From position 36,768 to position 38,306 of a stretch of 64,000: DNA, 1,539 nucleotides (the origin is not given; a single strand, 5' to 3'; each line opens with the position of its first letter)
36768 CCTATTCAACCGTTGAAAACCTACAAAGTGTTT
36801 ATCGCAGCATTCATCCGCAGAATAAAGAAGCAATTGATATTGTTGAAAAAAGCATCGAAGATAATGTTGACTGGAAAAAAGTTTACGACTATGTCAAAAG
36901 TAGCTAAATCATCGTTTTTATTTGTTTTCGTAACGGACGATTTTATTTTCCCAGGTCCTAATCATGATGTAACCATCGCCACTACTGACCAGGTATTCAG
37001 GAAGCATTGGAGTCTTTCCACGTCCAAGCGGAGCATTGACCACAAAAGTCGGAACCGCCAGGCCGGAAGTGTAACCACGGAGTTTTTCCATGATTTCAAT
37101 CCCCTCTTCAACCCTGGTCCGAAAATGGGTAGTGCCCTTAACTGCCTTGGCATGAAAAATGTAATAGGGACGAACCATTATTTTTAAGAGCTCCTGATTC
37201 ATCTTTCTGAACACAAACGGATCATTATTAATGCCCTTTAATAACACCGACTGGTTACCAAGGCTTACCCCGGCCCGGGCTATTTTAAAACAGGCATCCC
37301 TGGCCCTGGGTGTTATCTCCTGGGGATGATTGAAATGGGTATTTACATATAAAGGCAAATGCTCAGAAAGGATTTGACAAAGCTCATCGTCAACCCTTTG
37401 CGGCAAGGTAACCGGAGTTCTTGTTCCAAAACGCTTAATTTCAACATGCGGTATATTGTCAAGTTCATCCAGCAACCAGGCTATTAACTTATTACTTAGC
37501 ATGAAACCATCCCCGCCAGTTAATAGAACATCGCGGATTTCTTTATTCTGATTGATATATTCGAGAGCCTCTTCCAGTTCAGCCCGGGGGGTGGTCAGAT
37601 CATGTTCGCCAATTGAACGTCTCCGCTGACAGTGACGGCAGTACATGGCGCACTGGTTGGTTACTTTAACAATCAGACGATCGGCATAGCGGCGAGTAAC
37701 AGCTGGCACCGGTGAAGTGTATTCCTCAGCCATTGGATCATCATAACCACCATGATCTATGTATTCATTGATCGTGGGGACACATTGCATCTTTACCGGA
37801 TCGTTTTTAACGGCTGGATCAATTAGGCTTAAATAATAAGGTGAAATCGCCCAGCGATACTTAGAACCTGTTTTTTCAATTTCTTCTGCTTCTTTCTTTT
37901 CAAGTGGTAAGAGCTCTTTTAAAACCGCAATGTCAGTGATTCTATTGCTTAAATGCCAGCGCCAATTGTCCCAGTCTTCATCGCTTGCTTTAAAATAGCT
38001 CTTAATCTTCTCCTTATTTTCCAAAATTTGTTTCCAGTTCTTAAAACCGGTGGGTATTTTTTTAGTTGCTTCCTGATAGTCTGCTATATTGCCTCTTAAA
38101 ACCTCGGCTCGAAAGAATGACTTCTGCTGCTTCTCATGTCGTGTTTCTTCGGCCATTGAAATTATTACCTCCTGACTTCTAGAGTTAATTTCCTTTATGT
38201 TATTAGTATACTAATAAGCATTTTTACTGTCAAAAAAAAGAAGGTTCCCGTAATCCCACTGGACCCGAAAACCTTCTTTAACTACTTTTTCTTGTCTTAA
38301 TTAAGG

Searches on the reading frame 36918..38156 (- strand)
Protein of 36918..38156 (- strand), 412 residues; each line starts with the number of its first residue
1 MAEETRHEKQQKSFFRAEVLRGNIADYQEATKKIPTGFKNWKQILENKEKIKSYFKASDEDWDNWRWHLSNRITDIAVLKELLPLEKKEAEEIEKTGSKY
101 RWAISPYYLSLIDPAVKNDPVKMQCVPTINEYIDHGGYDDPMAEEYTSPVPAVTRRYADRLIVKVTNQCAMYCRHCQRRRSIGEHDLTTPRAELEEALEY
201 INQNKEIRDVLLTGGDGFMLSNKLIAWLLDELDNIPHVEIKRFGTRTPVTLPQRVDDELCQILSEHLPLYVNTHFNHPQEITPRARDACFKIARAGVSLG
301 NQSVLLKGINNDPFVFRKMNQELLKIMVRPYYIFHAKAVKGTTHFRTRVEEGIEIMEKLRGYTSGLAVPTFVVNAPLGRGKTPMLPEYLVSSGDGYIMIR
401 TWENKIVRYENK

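Call 28: find_encoding_contigs(protein=window:36918-38156:-, flank=10000, max_places=1)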
Protein window:36918-38156:- (412 aa): 11 contigs read that carry it; 1 place shown.
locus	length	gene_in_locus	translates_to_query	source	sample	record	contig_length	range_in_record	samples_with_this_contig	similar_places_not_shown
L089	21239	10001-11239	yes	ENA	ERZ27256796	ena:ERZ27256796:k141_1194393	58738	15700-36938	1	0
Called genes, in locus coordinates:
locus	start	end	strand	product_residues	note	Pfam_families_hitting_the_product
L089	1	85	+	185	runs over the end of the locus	PF04079:SMC_ScpB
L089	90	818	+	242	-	PF01479:S4, PF00849:PseudoU_synth_2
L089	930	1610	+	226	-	PF02224:Cytidylate_kin, PF13189:Cytidylate_kin2, PF13238:AAA_18 (weak), PF01202:SKI (faint), PF13207:AAA_17 (weak)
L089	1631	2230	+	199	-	PF01553:Acyltransferase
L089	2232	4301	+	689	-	PF02401:LYTB, PF13509:S1_2 (faint), PF00575:S1 (weak), PF21710:Spt6_S1 (faint), PF00575:S1, PF23459:S1_RRP5 (weak), PF00575:S1, PF23459:S1_RRP5 (weak)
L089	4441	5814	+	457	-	PF19238:Radical_SAM_2, PF04459:DUF512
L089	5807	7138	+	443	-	PF00009:GTP_EFTU (weak), PF00071:Ras (faint), PF01926:MMR_HSR1, PF02421:FeoB_N, PF00009:GTP_EFTU, PF01926:MMR_HSR1, PF02421:FeoB_N, PF14714:KH_dom-like, +4 more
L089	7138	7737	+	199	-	PF02660:G3P_acyltransf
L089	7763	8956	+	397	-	PF12917:YfbR-like, PF13023:HD_3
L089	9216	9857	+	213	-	-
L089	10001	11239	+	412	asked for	PF04055:Radical_SAM, PF12544:LAM_C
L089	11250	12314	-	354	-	PF13500:AAA_26, PF07085:DRTGG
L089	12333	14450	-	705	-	PF02629:CoA_binding, PF13380:CoA_binding_2, PF13607:Succ_CoA_lig, PF19045:Ligase_CoA_2, PF13549:ATP-grasp_5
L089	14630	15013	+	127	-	PF02675:AdoMet_dc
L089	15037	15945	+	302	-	PF17284:Spermine_synt_N, PF01564:Spermine_synth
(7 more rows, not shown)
